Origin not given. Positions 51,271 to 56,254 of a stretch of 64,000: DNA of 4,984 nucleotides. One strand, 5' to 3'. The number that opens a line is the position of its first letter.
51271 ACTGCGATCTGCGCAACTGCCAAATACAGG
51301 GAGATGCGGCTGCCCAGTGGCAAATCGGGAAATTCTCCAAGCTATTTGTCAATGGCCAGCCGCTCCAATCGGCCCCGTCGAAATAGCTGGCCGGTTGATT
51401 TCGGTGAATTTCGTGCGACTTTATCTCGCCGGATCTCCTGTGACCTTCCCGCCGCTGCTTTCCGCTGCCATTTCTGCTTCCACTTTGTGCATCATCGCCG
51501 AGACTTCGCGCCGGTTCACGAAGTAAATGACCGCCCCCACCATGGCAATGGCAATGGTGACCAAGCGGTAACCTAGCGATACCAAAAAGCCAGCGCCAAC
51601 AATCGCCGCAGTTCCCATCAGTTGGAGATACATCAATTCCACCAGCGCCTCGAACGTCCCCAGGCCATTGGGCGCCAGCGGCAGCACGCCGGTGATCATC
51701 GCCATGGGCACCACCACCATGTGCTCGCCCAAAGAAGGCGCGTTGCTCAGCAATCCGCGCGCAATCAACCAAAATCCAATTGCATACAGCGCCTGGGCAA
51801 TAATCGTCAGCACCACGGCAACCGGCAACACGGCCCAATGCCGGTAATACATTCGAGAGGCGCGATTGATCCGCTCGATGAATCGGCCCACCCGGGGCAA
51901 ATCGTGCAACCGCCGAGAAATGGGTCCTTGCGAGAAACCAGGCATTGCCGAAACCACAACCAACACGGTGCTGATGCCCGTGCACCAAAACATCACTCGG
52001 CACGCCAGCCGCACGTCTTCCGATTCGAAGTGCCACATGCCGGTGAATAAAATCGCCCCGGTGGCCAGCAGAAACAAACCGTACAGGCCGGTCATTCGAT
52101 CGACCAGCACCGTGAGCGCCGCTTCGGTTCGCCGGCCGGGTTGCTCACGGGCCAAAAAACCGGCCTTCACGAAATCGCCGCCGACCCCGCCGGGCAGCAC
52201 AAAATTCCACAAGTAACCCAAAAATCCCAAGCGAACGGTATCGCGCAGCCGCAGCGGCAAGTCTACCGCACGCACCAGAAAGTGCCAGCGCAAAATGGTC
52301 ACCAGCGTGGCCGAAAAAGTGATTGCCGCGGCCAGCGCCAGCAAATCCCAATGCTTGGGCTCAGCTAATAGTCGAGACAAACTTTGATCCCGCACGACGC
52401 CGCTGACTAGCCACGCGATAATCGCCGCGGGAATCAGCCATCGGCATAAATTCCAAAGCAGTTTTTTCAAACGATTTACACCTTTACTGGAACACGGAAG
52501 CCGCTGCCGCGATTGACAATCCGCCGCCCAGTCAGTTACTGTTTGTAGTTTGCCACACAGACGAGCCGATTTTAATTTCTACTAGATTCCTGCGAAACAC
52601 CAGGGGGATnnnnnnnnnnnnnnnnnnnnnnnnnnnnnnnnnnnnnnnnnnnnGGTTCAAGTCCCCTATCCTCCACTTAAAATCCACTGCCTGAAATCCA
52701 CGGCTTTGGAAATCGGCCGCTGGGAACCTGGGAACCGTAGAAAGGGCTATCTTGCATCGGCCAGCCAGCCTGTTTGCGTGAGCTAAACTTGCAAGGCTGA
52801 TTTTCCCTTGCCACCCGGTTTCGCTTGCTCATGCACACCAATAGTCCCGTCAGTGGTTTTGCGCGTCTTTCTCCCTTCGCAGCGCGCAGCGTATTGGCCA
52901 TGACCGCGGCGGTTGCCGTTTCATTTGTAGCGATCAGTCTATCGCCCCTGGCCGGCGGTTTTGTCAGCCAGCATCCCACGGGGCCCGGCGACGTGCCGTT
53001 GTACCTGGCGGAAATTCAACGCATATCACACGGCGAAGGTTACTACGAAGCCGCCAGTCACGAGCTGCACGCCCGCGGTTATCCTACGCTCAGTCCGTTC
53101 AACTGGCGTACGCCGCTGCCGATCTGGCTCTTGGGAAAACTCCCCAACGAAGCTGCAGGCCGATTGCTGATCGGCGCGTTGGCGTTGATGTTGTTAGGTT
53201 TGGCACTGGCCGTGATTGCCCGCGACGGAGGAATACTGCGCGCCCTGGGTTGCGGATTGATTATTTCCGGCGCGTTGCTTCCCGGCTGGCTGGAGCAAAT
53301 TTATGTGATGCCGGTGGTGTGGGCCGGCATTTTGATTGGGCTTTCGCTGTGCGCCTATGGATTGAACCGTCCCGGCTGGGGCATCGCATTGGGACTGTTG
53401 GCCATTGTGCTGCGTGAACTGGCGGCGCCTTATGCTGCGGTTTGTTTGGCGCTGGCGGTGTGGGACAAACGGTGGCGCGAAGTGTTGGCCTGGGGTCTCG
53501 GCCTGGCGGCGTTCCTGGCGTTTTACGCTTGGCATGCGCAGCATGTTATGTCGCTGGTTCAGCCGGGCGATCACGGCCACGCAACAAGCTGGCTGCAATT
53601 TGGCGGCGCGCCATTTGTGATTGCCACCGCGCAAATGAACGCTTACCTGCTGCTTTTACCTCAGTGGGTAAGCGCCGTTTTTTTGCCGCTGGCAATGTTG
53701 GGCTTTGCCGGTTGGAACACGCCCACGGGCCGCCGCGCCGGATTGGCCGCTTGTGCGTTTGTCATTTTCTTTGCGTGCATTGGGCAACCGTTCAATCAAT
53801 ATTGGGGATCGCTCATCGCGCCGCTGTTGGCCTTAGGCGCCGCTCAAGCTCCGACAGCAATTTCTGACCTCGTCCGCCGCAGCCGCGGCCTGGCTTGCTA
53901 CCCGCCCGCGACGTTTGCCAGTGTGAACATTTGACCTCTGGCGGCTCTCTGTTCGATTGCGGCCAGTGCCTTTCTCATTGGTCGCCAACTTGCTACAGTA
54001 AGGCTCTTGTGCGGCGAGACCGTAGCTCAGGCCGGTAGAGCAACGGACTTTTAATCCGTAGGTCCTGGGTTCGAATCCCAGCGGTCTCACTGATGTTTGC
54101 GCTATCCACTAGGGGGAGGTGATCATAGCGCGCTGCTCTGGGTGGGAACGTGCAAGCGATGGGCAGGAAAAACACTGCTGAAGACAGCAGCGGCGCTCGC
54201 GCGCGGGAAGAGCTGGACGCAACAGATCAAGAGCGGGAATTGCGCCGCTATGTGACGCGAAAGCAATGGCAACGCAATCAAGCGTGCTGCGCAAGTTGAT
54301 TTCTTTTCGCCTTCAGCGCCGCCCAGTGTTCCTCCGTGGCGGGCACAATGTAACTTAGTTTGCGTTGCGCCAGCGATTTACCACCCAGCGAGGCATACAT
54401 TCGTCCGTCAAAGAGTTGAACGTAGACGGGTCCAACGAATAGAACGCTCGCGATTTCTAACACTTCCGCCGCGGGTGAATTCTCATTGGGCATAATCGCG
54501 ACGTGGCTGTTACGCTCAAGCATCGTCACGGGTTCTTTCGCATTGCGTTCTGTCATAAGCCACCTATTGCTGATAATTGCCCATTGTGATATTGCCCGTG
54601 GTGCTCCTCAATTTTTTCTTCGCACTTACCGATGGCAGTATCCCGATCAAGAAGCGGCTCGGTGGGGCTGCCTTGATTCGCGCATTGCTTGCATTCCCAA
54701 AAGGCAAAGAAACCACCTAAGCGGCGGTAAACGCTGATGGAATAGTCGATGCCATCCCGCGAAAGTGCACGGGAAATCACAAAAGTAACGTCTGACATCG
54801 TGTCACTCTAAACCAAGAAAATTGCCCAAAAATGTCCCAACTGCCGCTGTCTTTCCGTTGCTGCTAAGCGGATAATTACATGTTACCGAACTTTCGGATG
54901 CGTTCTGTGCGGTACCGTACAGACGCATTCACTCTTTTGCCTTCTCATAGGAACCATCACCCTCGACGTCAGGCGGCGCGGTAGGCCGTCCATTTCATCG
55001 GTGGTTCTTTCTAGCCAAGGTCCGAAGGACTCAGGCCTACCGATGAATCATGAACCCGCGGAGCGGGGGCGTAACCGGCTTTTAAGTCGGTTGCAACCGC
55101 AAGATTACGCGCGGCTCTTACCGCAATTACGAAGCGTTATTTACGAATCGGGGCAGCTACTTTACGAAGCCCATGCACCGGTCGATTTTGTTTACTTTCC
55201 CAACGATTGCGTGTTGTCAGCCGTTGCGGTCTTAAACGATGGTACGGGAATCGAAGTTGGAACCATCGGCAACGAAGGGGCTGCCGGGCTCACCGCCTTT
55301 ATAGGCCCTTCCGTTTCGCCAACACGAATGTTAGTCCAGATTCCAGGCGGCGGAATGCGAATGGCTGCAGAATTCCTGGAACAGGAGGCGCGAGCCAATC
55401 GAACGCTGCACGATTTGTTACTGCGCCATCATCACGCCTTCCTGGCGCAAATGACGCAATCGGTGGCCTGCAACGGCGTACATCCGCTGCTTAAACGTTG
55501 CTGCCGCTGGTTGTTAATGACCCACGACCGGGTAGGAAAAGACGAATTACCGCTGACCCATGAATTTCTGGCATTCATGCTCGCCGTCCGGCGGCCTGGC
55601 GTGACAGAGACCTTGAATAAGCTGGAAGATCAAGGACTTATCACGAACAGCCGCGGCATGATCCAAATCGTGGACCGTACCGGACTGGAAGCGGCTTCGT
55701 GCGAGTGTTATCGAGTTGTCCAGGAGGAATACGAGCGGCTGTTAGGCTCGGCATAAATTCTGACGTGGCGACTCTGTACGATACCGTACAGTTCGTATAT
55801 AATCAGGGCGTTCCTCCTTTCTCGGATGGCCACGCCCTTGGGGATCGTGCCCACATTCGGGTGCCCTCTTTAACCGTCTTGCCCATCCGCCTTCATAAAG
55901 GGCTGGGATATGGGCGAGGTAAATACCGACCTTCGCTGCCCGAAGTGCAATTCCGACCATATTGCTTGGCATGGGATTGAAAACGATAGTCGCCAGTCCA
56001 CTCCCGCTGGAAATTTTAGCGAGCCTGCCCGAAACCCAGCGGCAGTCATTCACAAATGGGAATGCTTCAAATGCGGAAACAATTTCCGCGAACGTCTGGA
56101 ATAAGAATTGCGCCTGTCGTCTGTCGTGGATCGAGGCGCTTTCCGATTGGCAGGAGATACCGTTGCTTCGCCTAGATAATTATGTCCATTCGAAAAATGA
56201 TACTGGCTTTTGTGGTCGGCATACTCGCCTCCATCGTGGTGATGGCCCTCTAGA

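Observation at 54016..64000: tRNA-Lys followed by four direct copies of its 3' flank, dividing 10 kb into cassette-like modules with no integrase in view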

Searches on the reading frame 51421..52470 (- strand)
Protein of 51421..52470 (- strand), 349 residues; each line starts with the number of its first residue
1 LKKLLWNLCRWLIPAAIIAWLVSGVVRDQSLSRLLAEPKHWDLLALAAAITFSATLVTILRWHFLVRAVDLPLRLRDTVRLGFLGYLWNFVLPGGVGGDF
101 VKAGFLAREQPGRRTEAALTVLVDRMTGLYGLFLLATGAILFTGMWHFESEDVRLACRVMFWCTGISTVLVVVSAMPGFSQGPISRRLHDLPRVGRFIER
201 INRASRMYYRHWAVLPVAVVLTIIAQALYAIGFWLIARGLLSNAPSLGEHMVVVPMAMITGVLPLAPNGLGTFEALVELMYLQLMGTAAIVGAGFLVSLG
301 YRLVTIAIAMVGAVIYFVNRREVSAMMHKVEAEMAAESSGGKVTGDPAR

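Call 13: search_protein_families(library=pfam, proteins=[window:51421-52470:-], max_evalue=0.01)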
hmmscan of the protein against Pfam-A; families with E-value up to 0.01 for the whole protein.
window:51421-52470:- (349 aa): 1 family
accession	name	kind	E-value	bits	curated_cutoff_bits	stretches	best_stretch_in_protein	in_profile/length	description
PF03706.18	LPG_synthase_TM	-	1.2e-34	120.7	33.4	1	11-308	1-297/302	Lysylphosphatidylglycerol synthase TM region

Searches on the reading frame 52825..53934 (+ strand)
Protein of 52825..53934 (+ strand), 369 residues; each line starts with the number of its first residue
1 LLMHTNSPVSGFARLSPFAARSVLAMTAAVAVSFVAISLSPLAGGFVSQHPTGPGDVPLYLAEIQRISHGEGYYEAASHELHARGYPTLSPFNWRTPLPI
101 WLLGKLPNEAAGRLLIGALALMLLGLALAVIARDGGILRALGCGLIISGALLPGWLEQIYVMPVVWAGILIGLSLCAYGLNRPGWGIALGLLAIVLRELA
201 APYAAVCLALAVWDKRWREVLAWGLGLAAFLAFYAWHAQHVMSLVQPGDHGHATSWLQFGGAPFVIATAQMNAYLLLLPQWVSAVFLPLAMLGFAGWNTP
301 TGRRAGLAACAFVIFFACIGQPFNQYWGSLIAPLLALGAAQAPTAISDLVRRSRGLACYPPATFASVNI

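Call 13: search_protein_families(library=pfam, proteins=[window:52825-53934:+], max_evalue=0.01)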
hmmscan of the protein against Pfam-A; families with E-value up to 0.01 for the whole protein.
window:52825-53934:+ (369 aa): 0 families

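Call 18: search_protein_families(library=pfam, proteins=[window:52825-53934:+], max_evalue=1)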
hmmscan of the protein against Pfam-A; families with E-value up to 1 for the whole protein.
window:52825-53934:+ (369 aa): 0 families

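Call 24: find_homologous_proteins(query=window:52825-53934:+)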
Query window:52825-53934:+ (369 aa): 323 proteins with E <= 0.001 among 8000 candidates; the best 120 are listed.
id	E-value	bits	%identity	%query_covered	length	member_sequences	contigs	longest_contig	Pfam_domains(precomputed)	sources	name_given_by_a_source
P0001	1.8e-238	809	100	99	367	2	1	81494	-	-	-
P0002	4.6e-195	666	82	99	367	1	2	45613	-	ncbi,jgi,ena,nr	ncbi:MAG TPA: hypothetical protein VMJ32_17510 [Pirellulales bacterium]|nr:hypothetical protein [Pir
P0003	2.2e-185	635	78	99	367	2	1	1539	-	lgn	-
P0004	1.2e-174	599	73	98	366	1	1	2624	-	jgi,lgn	jgi:hypothetical protein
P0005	1.4e-174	599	74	99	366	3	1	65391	-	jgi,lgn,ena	-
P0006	2.1e-174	598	74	98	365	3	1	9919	-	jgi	jgi:hypothetical protein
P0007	2.5e-172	592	75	94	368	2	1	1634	-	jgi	jgi:hypothetical protein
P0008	4.2e-166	571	71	99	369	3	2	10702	-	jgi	jgi:hypothetical protein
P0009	5.3e-163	561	71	98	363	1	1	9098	-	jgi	jgi:hypothetical protein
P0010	2.7e-145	503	63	99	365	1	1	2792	-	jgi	jgi:hypothetical protein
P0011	7.3e-137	475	62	94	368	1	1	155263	-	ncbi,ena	-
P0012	3.0e-135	470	62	98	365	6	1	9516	-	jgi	jgi:hypothetical protein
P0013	4.5e-135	469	59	97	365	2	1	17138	-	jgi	jgi:hypothetical protein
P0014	6.6e-133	462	61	93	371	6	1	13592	-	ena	-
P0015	2.1e-132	460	60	96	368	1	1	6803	-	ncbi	-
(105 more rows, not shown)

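Call 26: find_encoding_contigs(protein=P0002, flank=10000, max_places=3)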
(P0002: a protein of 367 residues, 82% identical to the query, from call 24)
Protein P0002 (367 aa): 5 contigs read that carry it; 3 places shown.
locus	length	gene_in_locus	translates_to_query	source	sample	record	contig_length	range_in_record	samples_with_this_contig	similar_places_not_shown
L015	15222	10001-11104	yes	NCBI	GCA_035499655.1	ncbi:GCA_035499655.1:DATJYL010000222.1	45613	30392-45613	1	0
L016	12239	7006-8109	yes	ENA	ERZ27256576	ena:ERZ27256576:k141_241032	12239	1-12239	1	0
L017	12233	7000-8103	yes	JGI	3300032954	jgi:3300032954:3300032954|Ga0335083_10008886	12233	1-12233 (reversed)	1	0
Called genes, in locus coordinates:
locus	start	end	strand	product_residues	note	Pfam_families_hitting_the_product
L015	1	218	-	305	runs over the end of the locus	PF01063:Aminotran_4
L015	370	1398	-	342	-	-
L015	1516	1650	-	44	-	-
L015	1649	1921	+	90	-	-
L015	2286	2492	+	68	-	-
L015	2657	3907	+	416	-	PF17785:PUA_3, PF10672:Methyltrans_SAM, PF02475:TRM5-TYW2_MTfase (weak), PF03602:Cons_hypoth95, PF05175:MTS, PF09445:Methyltransf_15 (weak), PF13649:Methyltransf_25, PF13847:Methyltransf_31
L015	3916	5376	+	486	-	PF00724:Oxidored_FMN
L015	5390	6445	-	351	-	-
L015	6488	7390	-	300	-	-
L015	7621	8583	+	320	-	PF13229:Beta_helix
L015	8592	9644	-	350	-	PF03706:LPG_synthase_TM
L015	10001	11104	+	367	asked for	-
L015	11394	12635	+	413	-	PF00589:Phage_integrase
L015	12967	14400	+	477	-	PF00404:Dockerin_1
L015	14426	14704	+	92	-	-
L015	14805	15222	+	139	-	?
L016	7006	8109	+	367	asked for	-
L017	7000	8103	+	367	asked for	-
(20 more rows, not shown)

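Call 27: find_encoding_contigs(protein=P0005, flank=10000, max_places=3)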
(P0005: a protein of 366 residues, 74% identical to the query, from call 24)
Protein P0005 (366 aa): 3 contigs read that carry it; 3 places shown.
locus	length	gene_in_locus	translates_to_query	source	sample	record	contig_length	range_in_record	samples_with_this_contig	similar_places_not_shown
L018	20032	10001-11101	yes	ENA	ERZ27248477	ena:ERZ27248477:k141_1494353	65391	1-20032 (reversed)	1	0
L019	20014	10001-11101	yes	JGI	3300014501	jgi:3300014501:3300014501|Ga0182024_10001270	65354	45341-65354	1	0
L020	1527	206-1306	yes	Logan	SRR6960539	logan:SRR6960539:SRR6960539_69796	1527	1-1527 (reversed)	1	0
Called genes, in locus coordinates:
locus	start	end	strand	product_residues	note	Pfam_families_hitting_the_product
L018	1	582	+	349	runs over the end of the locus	-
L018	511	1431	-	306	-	PF01063:Aminotran_4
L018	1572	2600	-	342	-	-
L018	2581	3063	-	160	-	-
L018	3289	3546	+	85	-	-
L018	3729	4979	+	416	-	PF17785:PUA_3, PF10672:Methyltrans_SAM, PF02475:TRM5-TYW2_MTfase (weak), PF03602:Cons_hypoth95, PF05175:MTS, PF09445:Methyltransf_15 (weak), PF13649:Methyltransf_25 (weak), PF13847:Methyltransf_31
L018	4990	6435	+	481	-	PF00724:Oxidored_FMN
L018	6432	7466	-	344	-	-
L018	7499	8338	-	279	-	-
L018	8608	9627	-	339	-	PF03706:LPG_synthase_TM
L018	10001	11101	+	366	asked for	-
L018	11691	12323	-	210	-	-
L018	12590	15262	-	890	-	PF11790:Glyco_hydro_cc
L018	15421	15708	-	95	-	-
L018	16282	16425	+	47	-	PF00313:CSD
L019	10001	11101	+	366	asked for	-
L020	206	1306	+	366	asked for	-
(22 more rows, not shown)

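Call 28: find_encoding_contigs(protein=P0001, flank=10000, max_places=3)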
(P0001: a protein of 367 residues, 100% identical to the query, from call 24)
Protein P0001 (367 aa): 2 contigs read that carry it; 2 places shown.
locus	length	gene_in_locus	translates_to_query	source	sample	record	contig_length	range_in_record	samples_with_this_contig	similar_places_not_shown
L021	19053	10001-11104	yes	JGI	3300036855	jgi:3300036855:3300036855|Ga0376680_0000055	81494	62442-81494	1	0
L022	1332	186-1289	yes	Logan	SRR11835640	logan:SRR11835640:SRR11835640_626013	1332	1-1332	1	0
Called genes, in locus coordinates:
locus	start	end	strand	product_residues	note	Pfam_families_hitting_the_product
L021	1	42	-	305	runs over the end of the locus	PF01063:Aminotran_4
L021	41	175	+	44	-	-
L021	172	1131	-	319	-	-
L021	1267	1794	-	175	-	-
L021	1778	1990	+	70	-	-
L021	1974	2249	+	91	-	-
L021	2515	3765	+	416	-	PF17785:PUA_3, PF10672:Methyltrans_SAM, PF02475:TRM5-TYW2_MTfase (faint), PF03602:Cons_hypoth95, PF05175:MTS, PF09445:Methyltransf_15 (weak), PF13649:Methyltransf_25 (weak), PF13847:Methyltransf_31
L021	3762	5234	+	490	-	PF00724:Oxidored_FMN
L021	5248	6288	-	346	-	-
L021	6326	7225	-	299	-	-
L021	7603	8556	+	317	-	PF13229:Beta_helix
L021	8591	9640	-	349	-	PF03706:LPG_synthase_TM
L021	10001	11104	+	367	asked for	-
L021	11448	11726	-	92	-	-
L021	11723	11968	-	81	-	-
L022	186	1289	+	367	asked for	-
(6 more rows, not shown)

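Call 48: find_encoding_contigs(protein=P0006, flank=10000, max_places=2)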
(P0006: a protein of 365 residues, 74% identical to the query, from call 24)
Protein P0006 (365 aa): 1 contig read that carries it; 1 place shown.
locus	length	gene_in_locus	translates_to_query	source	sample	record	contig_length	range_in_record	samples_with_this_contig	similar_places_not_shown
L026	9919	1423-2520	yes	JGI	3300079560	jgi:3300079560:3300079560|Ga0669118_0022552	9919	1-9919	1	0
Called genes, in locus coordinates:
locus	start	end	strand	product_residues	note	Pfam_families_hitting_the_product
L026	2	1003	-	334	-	?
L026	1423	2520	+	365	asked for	-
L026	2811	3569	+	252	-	PF03422:CBM_6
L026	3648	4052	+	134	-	-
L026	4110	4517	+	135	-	-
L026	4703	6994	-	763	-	PF05569:Peptidase_M56, PF00263:Secretin (weak)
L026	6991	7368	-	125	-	PF03965:Penicillinase_R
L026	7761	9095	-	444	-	PF26410:GH5_mannosidase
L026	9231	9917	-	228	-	?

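Call 49: find_encoding_contigs(protein=P0004, flank=10000, max_places=2)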
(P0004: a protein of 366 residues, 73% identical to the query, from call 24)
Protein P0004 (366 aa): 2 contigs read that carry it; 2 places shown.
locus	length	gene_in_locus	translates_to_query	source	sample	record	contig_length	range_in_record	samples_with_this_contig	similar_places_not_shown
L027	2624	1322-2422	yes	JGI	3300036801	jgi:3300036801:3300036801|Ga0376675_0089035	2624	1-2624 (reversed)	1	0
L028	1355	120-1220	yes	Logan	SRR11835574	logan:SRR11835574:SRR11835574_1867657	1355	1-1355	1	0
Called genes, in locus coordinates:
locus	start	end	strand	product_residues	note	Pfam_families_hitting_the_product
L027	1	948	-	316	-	?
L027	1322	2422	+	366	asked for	-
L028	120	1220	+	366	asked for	-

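Call 54: search_protein_families(library=ncbifam, proteins=[window:52825-53934:+, L015:12967-14400:+, L015:11394-12635:+], max_evalue=0.1)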
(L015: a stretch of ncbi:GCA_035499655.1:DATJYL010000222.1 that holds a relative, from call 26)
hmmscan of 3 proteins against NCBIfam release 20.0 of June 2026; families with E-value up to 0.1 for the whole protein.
window:52825-53934:+ (369 aa): 1 family
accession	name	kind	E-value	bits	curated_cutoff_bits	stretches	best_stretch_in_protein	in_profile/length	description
NF046093.1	AZOBR_p60025_fam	subfamily_domain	0.00047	19.5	150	1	170-231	170-231/232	AZOBR_p60025 family cell surface glycopolymer formation protein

L015:12967-14400:+ (477 aa): 1 family
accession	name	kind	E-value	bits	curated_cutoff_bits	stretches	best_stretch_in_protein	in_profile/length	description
TIGR03803.2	Gloeo_Verruco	domain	3.6e-87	286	44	7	242-293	1-50/50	choice-of-anchor tandem repeat GloVer-containing protein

L015:11394-12635:+ (413 aa): 6 families
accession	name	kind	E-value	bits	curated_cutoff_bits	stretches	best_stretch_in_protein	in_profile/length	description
TIGR02225.1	recomb_XerD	equivalog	2e-08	34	329.6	2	359-398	232-272/290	site-specific tyrosine recombinase XerD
TIGR02224.1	recomb_XerC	equivalog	1.5e-07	31.1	335.15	1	355-399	231-276/295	tyrosine recombinase XerC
NF040815.2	recomb_XerA_Arch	equivalog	2.5e-07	30.5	220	1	360-401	213-255/263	site-specific tyrosine recombinase/integron integrase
NF001399.0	PRK00283.1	subfamily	7.3e-05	22.1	279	1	360-398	242-281/300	tyrosine recombinase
NF002331.0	PRK01287.1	subfamily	0.0011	18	371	0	365-399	276-311/365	site-specific tyrosine recombinase XerC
NF038082.1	phiSA1p31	domain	0.026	15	30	0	76-110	18-56/60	phiSA1p31-related protein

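Call 55: search_protein_families(library=phrogs, proteins=[L015:11394-12635:+], max_evalue=0.01)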
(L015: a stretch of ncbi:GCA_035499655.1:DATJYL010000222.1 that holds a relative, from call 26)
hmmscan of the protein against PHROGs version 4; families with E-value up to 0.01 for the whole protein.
L015:11394-12635:+ (413 aa): 2 families
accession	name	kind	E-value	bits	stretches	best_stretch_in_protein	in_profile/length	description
phrog_1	-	integration and excision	7.4e-20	72.7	1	68-400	165-435/611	integrase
phrog_216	-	integration and excision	2.5e-08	34.4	1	208-401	80-225/301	integrase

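Call 77: find_related_loci(query=L015:11394-12635:+, collection=viral_contigs, flank=10000)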
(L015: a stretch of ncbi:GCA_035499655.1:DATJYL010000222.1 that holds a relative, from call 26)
Query L015:11394-12635:+ (413 aa) in viral_contigs; peptide patterns used: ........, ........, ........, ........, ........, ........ (x = any residue, [..] = any of these).
4 stretches matched a pattern; 2 encode a relative of the query (tblastn E <= 1e-3); 2 distinct loci.
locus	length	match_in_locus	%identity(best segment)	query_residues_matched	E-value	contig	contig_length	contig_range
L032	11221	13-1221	63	6-413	1e-171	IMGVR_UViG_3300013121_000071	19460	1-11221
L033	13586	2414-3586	41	8-413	5e-87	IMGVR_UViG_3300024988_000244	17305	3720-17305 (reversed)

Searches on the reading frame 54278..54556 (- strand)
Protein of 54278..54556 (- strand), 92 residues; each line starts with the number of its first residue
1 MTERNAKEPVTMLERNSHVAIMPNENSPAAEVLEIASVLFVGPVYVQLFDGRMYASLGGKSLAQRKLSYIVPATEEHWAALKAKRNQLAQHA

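Call 12: search_protein_families(library=pfam, proteins=[window:54278-54556:-], max_evalue=0.01)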
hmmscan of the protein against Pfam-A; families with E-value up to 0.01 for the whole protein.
window:54278-54556:- (92 aa): 0 families

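Call 54: search_protein_families(library=ncbifam, proteins=[window:54278-54556:-], max_evalue=0.1)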
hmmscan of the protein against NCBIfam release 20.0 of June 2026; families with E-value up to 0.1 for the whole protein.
window:54278-54556:- (92 aa): 0 families

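Call 55: search_protein_families(library=phrogs, proteins=[window:54278-54556:-], max_evalue=0.01)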
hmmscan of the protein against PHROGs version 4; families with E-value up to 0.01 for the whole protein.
window:54278-54556:- (92 aa): 0 families

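Call 72: search_protein_families(library=padloc, proteins=[window:54278-54556:-], max_evalue=0.01)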
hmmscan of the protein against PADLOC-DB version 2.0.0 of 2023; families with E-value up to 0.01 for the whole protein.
window:54278-54556:- (92 aa): 0 families

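Call 86: list_cluster_members(proteins=[window:54278-54556:-, window:54553-54798:-, window:55001-55756:+, window:62172-63071:+, window:63487-63867:+, window:59869-61032:-, window:56400-58202:+])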
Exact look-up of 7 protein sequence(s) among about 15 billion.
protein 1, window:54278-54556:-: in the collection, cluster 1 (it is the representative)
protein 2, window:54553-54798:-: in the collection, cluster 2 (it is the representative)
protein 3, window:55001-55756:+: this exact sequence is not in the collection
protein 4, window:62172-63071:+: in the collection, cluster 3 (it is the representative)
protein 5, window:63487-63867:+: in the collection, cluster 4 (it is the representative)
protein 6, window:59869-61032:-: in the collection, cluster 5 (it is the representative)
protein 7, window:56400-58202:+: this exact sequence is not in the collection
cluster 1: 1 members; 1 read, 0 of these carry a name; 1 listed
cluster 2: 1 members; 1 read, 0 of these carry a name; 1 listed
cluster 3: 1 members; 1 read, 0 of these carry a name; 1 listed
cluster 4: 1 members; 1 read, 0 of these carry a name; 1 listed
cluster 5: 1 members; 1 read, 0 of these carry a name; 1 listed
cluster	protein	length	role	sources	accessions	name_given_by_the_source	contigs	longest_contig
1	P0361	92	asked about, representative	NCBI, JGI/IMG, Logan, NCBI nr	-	-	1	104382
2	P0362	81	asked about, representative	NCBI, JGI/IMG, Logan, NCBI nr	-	-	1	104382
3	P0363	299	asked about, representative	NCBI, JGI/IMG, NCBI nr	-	-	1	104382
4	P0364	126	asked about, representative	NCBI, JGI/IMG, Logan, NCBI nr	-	-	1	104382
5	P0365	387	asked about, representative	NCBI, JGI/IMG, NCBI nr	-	-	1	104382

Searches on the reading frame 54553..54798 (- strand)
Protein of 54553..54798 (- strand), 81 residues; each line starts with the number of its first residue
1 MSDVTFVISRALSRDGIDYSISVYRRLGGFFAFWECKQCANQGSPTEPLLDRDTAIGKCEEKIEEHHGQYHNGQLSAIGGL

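Call 12: search_protein_families(library=pfam, proteins=[window:54553-54798:-], max_evalue=0.01)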
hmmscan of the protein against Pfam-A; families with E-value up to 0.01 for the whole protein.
window:54553-54798:- (81 aa): 0 families

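Call 54: search_protein_families(library=ncbifam, proteins=[window:54553-54798:-], max_evalue=0.1)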
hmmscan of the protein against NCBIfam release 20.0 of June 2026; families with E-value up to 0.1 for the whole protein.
window:54553-54798:- (81 aa): 1 family
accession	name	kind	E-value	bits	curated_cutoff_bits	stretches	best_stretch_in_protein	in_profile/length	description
NF000257.1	MupA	exception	0.082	10.6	1900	1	16-76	434-494/1024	mupirocin-resistant isoleucine--tRNA ligase MupA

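Call 55: search_protein_families(library=phrogs, proteins=[window:54553-54798:-], max_evalue=0.01)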
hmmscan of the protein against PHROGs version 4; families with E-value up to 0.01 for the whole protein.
window:54553-54798:- (81 aa): 0 families

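Call 72: search_protein_families(library=padloc, proteins=[window:54553-54798:-], max_evalue=0.01)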
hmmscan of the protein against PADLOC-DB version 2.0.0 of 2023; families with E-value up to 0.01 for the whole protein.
window:54553-54798:- (81 aa): 0 families

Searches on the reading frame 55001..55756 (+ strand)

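Call 12: search_protein_families(library=pfam, proteins=[window:55001-55756:+], max_evalue=0.01)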
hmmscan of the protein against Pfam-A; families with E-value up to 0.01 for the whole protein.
window:55001-55756:+ (251 aa): 5 families
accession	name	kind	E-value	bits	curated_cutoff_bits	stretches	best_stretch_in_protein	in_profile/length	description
PF13545.12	HTH_Crp_2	-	4.9e-16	58.9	27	1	166-231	2-69/70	Crp-like helix-turn-helix domain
PF01047.28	MarR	-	0.0017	18.6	24.6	1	184-217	17-50/59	MarR family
PF01325.25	Fe_dep_repress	-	0.0022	18.6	26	1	190-215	28-53/60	Iron dependent repressor, N-terminal DNA binding domain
PF12802.13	MarR_2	-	0.0032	18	27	1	185-215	21-51/61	MarR family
PF00392.27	GntR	-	0.0089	16.1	27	0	185-218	24-58/64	Bacterial regulatory proteins, gntR family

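Call 54: search_protein_families(library=ncbifam, proteins=[window:55001-55756:+], max_evalue=0.1)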
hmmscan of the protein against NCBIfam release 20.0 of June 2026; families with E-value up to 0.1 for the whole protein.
window:55001-55756:+ (251 aa): 1 family
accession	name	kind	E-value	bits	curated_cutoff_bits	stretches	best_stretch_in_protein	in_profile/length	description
NF050184.1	VpaChn25_0724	subfamily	0.078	13.2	65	0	185-217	24-56/88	VpaChn25_0724 family phage protein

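Call 72: search_protein_families(library=padloc, proteins=[window:55001-55756:+], max_evalue=0.01)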
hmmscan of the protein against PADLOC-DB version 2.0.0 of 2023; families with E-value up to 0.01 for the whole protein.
window:55001-55756:+ (251 aa): 0 families

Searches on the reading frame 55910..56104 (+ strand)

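Call 13: search_protein_families(library=pfam, proteins=[window:55910-56104:+], max_evalue=0.01)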
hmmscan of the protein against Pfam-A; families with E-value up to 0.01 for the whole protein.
window:55910-56104:+ (64 aa): 1 family
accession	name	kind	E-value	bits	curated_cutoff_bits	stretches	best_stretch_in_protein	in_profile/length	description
PF23470.1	Zn_ribbon_PF0610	-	0.0028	17.8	26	0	3-18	14-29/39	PF0610 rubredoxin-like zinc beta-ribbon domain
